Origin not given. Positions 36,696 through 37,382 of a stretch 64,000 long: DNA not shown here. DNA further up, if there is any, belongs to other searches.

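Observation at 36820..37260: GxxExxY (PD-(D/E)XK) gene as a 441-bp cassette with 26-bp heptad-built terminal inverted repeats, inserted exactly between prfB and trpC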

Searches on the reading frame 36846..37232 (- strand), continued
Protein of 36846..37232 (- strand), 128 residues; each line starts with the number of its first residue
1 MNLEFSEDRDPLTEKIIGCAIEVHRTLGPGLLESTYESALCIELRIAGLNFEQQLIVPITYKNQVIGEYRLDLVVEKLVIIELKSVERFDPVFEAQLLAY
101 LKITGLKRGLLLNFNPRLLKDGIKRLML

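Call 70: fold_search(model_id=the predicted structure, library=pdb)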
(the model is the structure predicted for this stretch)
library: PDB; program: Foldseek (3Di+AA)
matches with E <= 10: 208; with E <= 0.001: 0
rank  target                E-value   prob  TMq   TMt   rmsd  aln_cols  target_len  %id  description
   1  4ic1_B                2.2e-03  0.99  0.44  0.29  12.5       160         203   18  Crystal structure of SSO0001 (released 2013-01-16)
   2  1avq_A                3.7e-03  0.99  0.50  0.31  15.5       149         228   14  TOROIDAL STRUCTURE OF LAMBDA EXONUCLEASE DETERMINED AT 2.4 ANGSTROMS (released 1998-03-18)
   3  6m9k_B                5.1e-03  0.99  0.51  0.31  15.5       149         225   15  Crystal structure of lambda exonuclease in complex with the Red beta C-terminal domain (released 2019-01-02)
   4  3sm4_B                7.9e-03  0.99  0.51  0.31  14.4       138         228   14  Crystal Structure of the K131A Mutant of Lambda Exonuclease in Complex with a 5'-Phosphorylated 14-mer/12-mer Duplex a (released 2011-07-20)
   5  4ic1_G                9.0e-03  0.99  0.51  0.35  12.1       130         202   20  Crystal structure of SSO0001 (released 2013-01-16)
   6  3slp_A                1.5e-02  0.97  0.52  0.32  15.7       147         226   14  Crystal Structure of Lambda Exonuclease in Complex with a 12 BP Symmetric DNA Duplex (released 2011-07-20)
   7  4ic1_D                1.8e-02  0.92  0.44  0.28  11.4       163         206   19  Crystal structure of SSO0001 (released 2013-01-16)
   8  3sm4_A                2.1e-02  0.85  0.43  0.28  15.3       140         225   16  Crystal Structure of the K131A Mutant of Lambda Exonuclease in Complex with a 5'-Phosphorylated 14-mer/12-mer Duplex a (released 2011-07-20)
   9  3sz4                  2.8e-02  0.94  0.49  0.34  13.6       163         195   12  Crystal Structure of LHK-Exo in complex with dAMP (released 2012-02-15)
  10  3sm4_C                3.2e-02  0.82  0.44  0.28  15.1       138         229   16  Crystal Structure of the K131A Mutant of Lambda Exonuclease in Complex with a 5'-Phosphorylated 14-mer/12-mer Duplex a (released 2011-07-20)
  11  3syy                  4.2e-02  0.89  0.47  0.33  13.8       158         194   11  Crystal Structure of an alkaline exonuclease (LHK-Exo) from Laribacter hongkongensis (released 2012-02-15)
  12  6ppj_A                4.2e-02  0.87  0.44  0.08   9.1       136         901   15  Cryo-EM structure of AdnA(D934A)-AdnB(D1014A) in complex with AMPPNP (released 2019-11-20)
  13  8sqb_A                7.9e-02  0.16  0.22  0.05  21.1       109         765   12  The cryo-EM structure of the EcBAM/EspP(beta7-12) complex (released 2024-05-08)
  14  2zyz_A                9.5e-02  0.44  0.30  0.37   7.7        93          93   10  Pyrobaculum aerophilum splicing endonuclease (released 2009-06-23)
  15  2zyz_C                1.2e-01  0.38  0.30  0.37   7.8        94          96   12  Pyrobaculum aerophilum splicing endonuclease (released 2009-06-23)
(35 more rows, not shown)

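Call 79: search_dna_similar(query=window:36849-37232:-, collection=plasmids, mode=protein, max_rows=30)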
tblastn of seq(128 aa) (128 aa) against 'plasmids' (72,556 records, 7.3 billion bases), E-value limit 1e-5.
Records with a match: 8; places in all: 10; records where one place covers at least 80% of the query: 6.
Best place of each record, by identity: <60% 8.
By first word of the organism name: Bacteroides 1; Bernardetia 1; Fusobacteria 1; Gemmatirosa 1; Sphingomonas 1; Prevotella 1; Persicobacter 1; Treponema 1.
By predicted mobility (MOB-suite, as given by PLSDB): non-mobilizable 8.
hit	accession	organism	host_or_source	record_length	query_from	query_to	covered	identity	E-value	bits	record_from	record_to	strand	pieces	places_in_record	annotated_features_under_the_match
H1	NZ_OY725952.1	Bacteroides finegoldii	-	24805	7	128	95%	53.7%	1e-30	121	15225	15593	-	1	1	GxxExxY protein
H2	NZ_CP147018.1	Bernardetia sp. Wsw4-3y2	Red alga,Red algae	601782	10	128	93%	47.9%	9e-27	110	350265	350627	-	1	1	GxxExxY protein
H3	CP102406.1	Fusobacteria bacterium ZRK30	pure culture,cold seep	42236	10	128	93%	44.5%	4e-21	94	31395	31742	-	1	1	GxxExxY protein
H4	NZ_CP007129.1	Gemmatirosa kalamazoonensis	-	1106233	10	127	77%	50.5%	1e-15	106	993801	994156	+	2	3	record has no annotation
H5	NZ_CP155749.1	Sphingomonas parapaucimobilis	Chinese cabbage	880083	8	127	94%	38.0%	6e-18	85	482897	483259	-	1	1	GxxExxY protein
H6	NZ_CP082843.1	Prevotella nigrescens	-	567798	15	116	80%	43.7%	9e-16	79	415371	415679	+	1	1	GxxExxY protein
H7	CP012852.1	Persicobacter sp. JZB09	cell culture,soil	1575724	5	116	88%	39.7%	3e-18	86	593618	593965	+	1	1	none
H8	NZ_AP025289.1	Treponema saccharophilum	-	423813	13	120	84%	39.5%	6e-14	74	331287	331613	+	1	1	GxxExxY protein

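Call 80: search_dna_similar(query=window:36849-37232:-, collection=phages, mode=protein, max_rows=15)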
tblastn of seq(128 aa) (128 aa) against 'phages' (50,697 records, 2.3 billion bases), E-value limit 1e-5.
No match.

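Call 81: get_annotated_region(hit=H1, flank=1500)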
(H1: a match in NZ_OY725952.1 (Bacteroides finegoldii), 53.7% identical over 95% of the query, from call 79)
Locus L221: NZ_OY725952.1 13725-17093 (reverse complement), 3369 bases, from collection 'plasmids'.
description: Bacteroides finegoldii strain Bacteroides finegoldii TSDC17.2-1.1 plasmid 50, complete sequence
organism: Bacteroides finegoldii (NCBI taxid 338188)
taxonomy: Bacteria; Bacteroidota; Bacteroidia; Bacteroidales; Bacteroidaceae; Bacteroides; Bacteroides finegoldii
host: -; source: -; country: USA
typing (MOB-suite, as given by PLSDB): non-mobilizable
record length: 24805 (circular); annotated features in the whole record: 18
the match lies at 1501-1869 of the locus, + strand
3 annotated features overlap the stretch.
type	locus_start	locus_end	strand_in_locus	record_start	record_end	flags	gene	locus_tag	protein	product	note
CDS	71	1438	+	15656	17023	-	radA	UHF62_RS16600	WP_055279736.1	DNA repair protein RadA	GO:0006281 - DNA repair [Evidence IEA]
CDS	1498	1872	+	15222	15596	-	-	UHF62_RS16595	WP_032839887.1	GxxExxY protein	-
CDS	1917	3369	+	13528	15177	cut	-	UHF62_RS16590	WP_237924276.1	FAD-dependent protein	-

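Call 82: get_annotated_region(hit=H2, flank=1500)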
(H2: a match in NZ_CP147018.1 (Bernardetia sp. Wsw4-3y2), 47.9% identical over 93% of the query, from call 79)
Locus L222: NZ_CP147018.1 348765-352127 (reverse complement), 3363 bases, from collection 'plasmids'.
description: Bernardetia sp. Wsw4-3y2 plasmid plasmd1, complete sequence
organism: Bernardetia sp. Wsw4-3y2 (NCBI taxid 3127471)
taxonomy: Bacteria; Bacteroidota; Cytophagia; Cytophagales; Bernardetiaceae; Bernardetia; Bernardetia sp. Wsw4-3y2
host: -; source: Red alga,Red algae; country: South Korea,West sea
typing (MOB-suite, as given by PLSDB): non-mobilizable
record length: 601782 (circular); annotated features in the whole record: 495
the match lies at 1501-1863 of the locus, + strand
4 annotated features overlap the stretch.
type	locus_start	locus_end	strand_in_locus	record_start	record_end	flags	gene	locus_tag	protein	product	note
CDS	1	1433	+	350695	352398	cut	ade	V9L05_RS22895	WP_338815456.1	adenine deaminase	GO:0006168 - adenine salvage [Evidence IEA]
CDS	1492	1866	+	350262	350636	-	-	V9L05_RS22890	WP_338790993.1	GxxExxY protein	-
CDS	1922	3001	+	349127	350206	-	-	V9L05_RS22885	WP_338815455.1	mannose-1-phosphate guanylyltransferase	-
CDS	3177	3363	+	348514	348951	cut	-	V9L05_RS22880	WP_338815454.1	hypothetical protein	-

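Call 83: get_annotated_region(hit=H4, flank=1500)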
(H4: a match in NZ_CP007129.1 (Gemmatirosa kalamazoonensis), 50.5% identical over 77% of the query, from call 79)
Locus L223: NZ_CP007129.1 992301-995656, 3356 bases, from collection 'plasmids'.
description: Gemmatirosa kalamazoonensis strain KBS708 plasmid 1, complete sequence
organism: Gemmatirosa kalamazoonensis (NCBI taxid 861299)
taxonomy: Bacteria; Gemmatimonadota; Gemmatimonadia; Gemmatimonadales; Gemmatimonadaceae; Gemmatirosa; Gemmatirosa kalamazoonensis
host: -; source: -; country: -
typing (MOB-suite, as given by PLSDB): non-mobilizable
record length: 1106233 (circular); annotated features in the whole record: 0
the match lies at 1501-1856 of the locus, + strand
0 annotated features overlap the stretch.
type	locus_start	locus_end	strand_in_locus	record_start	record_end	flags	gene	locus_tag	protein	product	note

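Call 84: get_annotated_region(hit=H5, flank=1500)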
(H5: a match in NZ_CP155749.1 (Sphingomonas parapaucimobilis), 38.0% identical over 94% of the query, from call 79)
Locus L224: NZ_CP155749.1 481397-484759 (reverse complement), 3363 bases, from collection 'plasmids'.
description: Sphingomonas parapaucimobilis strain YK209 plasmid unnamed1, complete sequence
organism: Sphingomonas parapaucimobilis (NCBI taxid 28213)
taxonomy: Bacteria; Pseudomonadota; Alphaproteobacteria; Sphingomonadales; Sphingomonadaceae; Sphingomonas; Sphingomonas parapaucimobilis
host: -; source: Chinese cabbage; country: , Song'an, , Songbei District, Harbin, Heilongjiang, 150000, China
typing (MOB-suite, as given by PLSDB): non-mobilizable
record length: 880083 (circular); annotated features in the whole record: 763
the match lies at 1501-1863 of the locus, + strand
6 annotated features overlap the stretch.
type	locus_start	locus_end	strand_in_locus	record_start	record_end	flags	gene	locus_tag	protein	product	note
CDS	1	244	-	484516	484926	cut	rpsF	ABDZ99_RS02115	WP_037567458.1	30S ribosomal protein S6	GO:0006412 - translation [Evidence IEA]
CDS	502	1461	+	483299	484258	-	fabD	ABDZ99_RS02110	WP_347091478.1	ACP S-malonyltransferase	GO:0006633 - fatty acid biosynthetic process [Evidence IEA]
CDS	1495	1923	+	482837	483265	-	-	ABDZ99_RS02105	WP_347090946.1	GxxExxY protein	-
CDS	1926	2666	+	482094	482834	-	fabG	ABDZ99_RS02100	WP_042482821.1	3-oxoacyl-[acyl-carrier-protein] reductase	GO:0006633 - fatty acid biosynthetic process [Evidence IEA]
CDS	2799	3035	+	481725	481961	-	-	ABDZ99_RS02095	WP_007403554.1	acyl carrier protein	GO:0006633 - fatty acid biosynthetic process [Evidence IEA]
CDS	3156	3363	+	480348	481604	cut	fabF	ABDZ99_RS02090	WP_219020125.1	beta-ketoacyl-ACP synthase II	GO:0006633 - fatty acid biosynthetic process [Evidence IEA]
